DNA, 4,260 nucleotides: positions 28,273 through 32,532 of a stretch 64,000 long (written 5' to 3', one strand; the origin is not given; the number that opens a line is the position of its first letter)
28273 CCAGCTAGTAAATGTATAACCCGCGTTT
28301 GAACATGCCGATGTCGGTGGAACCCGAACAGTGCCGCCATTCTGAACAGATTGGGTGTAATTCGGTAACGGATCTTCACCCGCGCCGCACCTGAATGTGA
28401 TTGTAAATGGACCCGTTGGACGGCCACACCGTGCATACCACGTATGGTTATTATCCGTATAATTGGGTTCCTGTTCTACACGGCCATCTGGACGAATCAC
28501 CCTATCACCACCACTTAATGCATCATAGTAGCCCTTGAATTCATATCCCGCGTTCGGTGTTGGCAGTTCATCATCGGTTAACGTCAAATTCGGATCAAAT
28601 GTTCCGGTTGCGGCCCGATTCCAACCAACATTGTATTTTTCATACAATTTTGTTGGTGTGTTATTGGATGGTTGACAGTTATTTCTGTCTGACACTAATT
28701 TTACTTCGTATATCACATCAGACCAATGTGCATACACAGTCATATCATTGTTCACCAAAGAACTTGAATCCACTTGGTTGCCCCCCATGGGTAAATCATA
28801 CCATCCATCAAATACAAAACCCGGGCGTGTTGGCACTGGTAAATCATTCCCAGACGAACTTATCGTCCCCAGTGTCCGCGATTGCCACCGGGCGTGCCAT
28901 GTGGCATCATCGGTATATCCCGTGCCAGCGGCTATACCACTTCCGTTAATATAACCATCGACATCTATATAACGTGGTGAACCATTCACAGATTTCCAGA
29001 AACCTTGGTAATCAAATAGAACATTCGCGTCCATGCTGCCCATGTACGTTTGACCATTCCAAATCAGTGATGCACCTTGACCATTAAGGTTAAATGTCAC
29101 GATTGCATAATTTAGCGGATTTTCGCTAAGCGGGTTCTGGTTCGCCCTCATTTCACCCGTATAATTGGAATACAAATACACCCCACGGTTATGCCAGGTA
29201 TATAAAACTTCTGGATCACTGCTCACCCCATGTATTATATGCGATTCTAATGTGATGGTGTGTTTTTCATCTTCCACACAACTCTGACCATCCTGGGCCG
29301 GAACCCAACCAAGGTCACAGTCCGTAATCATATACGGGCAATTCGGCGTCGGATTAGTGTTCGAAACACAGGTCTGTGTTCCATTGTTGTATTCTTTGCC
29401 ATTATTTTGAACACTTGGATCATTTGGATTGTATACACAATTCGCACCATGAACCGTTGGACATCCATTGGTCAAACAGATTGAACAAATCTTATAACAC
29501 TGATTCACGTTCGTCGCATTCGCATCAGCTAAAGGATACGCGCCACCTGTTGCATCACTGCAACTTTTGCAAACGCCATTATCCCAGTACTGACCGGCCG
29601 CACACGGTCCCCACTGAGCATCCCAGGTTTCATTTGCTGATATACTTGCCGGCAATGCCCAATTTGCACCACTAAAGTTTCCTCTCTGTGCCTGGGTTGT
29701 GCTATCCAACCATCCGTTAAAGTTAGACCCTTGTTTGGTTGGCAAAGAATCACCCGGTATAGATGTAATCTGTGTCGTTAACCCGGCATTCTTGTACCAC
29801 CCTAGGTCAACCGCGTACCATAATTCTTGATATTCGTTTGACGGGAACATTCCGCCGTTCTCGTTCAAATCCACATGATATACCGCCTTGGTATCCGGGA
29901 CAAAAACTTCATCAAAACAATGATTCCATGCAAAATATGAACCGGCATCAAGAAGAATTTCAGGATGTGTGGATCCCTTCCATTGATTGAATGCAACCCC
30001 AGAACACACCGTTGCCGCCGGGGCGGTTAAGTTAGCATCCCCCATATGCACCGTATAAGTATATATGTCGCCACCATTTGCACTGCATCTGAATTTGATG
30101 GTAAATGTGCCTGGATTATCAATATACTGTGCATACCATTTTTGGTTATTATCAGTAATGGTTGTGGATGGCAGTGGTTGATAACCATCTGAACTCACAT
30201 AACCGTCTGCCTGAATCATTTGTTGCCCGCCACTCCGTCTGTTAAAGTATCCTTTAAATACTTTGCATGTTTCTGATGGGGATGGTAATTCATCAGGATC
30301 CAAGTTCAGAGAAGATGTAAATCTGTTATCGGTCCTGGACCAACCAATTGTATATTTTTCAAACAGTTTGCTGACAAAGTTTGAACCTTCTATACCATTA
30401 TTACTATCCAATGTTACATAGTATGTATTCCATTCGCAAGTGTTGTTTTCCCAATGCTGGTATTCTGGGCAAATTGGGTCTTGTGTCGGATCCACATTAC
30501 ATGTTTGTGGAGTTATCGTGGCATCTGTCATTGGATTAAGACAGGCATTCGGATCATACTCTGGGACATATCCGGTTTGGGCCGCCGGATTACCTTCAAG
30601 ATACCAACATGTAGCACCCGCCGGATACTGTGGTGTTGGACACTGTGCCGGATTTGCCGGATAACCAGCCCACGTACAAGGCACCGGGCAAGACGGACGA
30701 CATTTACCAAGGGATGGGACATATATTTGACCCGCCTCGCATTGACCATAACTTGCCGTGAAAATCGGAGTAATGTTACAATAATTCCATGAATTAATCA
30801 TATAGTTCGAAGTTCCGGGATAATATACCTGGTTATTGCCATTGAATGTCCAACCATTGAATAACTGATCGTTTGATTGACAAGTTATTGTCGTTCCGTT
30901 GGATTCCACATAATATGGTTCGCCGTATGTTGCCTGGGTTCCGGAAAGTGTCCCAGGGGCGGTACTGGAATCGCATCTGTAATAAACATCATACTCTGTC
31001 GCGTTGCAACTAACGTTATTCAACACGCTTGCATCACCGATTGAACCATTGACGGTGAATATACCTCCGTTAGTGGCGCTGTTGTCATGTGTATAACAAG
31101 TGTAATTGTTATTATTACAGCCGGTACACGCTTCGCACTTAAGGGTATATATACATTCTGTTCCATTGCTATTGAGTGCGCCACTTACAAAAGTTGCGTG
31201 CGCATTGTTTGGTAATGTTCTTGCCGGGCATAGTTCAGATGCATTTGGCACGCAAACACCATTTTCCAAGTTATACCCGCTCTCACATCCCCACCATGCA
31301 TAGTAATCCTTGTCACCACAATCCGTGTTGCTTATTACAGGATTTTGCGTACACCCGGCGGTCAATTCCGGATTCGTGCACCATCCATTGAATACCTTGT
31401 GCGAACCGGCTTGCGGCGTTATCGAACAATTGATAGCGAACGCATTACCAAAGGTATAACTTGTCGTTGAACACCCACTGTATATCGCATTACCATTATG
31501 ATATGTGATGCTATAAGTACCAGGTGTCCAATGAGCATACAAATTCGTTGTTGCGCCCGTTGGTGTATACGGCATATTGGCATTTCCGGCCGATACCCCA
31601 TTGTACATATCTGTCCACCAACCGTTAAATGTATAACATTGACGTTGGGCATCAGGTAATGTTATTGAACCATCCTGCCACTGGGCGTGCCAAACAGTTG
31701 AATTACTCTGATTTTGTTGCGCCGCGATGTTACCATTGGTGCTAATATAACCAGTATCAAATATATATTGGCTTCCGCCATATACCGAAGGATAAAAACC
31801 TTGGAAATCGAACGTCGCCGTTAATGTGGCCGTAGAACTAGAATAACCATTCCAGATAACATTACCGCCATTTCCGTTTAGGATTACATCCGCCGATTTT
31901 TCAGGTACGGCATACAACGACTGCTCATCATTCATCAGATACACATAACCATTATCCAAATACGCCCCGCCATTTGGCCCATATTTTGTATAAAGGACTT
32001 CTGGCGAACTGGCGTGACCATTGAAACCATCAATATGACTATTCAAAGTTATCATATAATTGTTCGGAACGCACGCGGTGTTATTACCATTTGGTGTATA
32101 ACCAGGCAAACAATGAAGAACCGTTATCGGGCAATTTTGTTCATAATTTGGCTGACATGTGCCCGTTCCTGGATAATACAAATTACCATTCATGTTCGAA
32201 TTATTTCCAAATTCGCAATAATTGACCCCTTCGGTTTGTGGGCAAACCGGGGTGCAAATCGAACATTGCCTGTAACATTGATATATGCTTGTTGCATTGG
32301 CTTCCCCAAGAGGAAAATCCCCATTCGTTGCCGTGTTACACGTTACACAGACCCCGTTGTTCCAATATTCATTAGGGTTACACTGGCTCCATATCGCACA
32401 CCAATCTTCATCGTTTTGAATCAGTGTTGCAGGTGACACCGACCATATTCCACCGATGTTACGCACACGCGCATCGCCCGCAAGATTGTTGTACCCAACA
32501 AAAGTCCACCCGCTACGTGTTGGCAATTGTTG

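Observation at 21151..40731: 19.6-kb gene for a 6526-aa secreted protein that combines InlB-B-repeat-like modules with eukaryote-like cysteine-rich receptor repeats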

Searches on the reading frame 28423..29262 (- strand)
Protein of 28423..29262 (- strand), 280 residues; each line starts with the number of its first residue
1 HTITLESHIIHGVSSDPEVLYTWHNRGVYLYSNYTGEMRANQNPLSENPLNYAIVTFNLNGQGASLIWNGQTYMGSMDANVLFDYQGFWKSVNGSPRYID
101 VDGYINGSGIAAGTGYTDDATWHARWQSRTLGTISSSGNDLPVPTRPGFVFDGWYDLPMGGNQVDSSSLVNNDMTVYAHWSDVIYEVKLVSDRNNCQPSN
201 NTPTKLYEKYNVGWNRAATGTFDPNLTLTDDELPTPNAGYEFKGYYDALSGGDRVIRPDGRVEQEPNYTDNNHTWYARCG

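Call 90: search_solved_structures(query=window:28423-29262:-, max_evalue=1, show_alignments=1)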
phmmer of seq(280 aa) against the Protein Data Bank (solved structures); distinct sequences matched with E-value up to 1: 7.
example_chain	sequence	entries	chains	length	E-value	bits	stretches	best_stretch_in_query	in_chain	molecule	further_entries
2y5p_A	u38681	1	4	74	0.0054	19.5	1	143-179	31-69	INTERNALIN B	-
1m9s_A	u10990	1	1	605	0.093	15.5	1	143-180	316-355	Internalin B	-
2y5q_A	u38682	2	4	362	0.096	15.4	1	143-179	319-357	INTERNALIN B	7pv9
7nms_A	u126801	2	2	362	0.096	15.4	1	143-179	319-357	Internalin B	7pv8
9qr5_A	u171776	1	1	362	0.1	15.4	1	143-179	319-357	Internalin B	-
9qr4_A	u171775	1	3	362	0.11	15.2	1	143-179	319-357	Internalin B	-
5cay_G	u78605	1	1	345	0.15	14.8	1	9-53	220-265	Envelope glycoprotein gp120 core from ST strain of HIV-2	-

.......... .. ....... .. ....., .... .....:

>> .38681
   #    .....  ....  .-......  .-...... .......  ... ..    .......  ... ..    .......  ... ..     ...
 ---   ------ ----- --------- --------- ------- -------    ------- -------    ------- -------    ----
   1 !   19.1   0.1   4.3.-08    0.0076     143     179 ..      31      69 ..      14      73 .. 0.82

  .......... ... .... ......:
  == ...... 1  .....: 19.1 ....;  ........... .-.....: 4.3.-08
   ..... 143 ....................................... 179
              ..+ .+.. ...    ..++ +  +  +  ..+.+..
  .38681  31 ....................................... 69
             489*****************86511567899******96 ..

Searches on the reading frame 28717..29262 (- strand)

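Call 18: search_protein_families(library=pfam, proteins=[window:28717-29262:-], max_evalue=10)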
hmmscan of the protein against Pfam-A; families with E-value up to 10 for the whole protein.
seq(182 aa): 2 families
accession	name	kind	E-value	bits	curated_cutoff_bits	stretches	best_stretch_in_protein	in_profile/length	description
PF09479.16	Flg_new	-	3.5e-10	40.3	27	1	139-179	23-65/65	Listeria-Bacteroides repeat domain (List_Bact_rpt)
PF04393.18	DUF535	-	0.03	14.1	27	1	69-96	210-237/281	Protein of unknown function (DUF535)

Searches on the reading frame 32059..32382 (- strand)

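Call 18: search_protein_families(library=pfam, proteins=[window:32059-32382:-], max_evalue=10)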
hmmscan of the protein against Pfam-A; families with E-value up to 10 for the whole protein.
seq(108 aa): 2 families
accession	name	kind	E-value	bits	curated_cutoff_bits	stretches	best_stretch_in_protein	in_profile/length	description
PF12662.13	cEGF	-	0.011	16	26.6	1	91-106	6-21/24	Complement Clr-like EGF-like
PF13187.11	Fer4_9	-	0.047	14.2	27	1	12-50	8-50/52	4Fe-4S dicluster domain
